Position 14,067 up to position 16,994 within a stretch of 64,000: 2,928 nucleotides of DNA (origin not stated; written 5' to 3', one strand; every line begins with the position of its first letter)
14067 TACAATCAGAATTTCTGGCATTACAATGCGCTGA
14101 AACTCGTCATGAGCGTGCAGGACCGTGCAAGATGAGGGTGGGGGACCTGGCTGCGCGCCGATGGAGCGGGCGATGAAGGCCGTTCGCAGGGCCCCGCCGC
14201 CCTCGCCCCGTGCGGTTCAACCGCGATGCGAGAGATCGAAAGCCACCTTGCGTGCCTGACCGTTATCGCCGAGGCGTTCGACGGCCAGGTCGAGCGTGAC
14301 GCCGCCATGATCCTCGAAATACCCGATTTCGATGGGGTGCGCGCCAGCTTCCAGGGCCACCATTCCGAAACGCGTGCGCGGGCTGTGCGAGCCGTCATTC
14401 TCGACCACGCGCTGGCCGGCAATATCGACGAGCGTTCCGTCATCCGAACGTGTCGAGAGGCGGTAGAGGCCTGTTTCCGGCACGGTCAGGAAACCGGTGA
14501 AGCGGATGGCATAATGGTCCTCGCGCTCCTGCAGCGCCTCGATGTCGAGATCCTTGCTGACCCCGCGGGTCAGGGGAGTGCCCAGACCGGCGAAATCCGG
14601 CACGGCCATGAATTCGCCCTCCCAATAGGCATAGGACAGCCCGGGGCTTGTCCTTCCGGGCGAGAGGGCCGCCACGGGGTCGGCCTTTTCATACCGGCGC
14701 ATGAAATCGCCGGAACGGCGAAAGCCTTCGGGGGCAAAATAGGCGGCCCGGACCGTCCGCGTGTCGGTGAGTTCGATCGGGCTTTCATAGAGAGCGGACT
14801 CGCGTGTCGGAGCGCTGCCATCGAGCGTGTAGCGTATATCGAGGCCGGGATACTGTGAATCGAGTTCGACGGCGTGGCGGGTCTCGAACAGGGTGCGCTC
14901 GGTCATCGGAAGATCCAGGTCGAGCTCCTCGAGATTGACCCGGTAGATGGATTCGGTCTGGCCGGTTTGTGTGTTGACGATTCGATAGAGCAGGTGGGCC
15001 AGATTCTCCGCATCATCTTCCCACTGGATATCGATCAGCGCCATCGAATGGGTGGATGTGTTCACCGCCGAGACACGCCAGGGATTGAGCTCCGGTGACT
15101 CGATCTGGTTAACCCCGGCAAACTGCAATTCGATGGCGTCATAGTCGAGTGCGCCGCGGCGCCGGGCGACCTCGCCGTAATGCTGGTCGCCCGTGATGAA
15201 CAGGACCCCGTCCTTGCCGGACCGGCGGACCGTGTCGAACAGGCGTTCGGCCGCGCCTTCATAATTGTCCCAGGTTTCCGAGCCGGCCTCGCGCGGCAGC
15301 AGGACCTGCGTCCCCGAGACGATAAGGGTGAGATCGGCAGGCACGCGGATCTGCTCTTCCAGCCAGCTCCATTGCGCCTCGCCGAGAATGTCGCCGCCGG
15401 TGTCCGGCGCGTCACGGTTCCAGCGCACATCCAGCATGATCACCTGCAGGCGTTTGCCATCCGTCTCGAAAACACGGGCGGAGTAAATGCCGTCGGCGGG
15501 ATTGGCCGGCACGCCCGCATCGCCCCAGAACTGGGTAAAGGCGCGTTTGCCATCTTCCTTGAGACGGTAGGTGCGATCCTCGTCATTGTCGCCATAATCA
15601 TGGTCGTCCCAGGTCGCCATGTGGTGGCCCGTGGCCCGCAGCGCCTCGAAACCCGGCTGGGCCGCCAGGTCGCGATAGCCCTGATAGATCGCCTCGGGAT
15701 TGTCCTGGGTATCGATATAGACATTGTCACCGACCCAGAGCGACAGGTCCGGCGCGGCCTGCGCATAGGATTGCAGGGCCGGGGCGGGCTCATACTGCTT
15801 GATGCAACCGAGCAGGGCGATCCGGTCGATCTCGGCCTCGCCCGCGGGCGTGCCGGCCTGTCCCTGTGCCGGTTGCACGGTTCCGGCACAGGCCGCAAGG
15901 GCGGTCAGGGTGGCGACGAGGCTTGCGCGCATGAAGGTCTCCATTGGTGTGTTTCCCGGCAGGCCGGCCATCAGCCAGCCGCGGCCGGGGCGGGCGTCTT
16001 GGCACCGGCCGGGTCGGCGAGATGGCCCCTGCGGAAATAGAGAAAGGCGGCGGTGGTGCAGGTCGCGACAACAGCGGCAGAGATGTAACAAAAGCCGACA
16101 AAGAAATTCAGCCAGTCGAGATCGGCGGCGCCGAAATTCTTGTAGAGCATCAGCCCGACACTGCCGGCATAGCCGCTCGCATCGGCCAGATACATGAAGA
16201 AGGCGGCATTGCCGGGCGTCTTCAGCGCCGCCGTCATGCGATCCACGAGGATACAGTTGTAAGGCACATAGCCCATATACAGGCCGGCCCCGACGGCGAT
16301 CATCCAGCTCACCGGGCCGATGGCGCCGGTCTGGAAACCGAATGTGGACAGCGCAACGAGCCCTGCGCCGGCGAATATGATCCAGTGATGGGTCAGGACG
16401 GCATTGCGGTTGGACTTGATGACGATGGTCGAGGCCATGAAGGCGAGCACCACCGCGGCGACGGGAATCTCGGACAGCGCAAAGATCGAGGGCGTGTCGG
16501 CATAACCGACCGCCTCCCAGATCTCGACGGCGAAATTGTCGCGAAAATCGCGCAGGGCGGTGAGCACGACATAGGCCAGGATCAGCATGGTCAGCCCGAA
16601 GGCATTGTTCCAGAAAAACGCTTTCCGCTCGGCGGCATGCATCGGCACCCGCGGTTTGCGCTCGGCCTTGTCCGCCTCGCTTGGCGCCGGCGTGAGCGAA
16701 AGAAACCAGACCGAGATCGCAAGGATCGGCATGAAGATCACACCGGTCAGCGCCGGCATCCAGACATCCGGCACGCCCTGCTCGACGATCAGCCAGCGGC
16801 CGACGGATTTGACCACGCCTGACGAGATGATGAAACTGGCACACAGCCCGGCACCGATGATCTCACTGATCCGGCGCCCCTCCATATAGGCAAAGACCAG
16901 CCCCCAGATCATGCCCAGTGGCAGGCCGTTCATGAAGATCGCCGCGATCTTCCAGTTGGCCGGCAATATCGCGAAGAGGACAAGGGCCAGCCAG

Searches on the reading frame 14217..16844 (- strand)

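Call 6: search_protein_families(library=pfam, proteins=[window:14217-16844:-], max_evalue=0.01)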
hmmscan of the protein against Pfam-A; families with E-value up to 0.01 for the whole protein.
window:14217-16844:- (875 aa): 5 families
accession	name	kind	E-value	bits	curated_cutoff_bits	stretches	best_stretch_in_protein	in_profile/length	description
PF07691.17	PA14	-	9.6e-17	61.6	24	1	733-857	2-135/147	PA14 domain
PF13287.12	Fn3_assoc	-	1.9e-13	50.7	23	1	659-706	1-48/59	Fn3 associated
PF13290.12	CHB_HEX_C_1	-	6.2e-13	48.9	22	1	656-705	9-58/67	Chitobiase/beta-hexosaminidase C-terminal domain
PF09423.15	PhoD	-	4.7e-10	39.6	27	1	358-560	18-269/343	PhoD-like phosphatase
PF03174.19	CHB_HEX_C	-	7.9e-05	23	23.6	1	659-701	26-66/76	Chitobiase/beta-hexosaminidase C-terminal domain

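Call 7: search_protein_families(library=ncbifam, proteins=[window:14217-16844:-], max_evalue=0.01)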
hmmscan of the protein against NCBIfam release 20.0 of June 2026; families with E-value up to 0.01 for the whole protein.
window:14217-16844:- (875 aa): 1 family
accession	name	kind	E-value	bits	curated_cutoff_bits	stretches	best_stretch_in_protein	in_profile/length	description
NF042962.1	DUF499_antiphage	equivalog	0.0028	15.7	1200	1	652-715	838-899/1025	anti-phage-associated DUF499 domain-containing protein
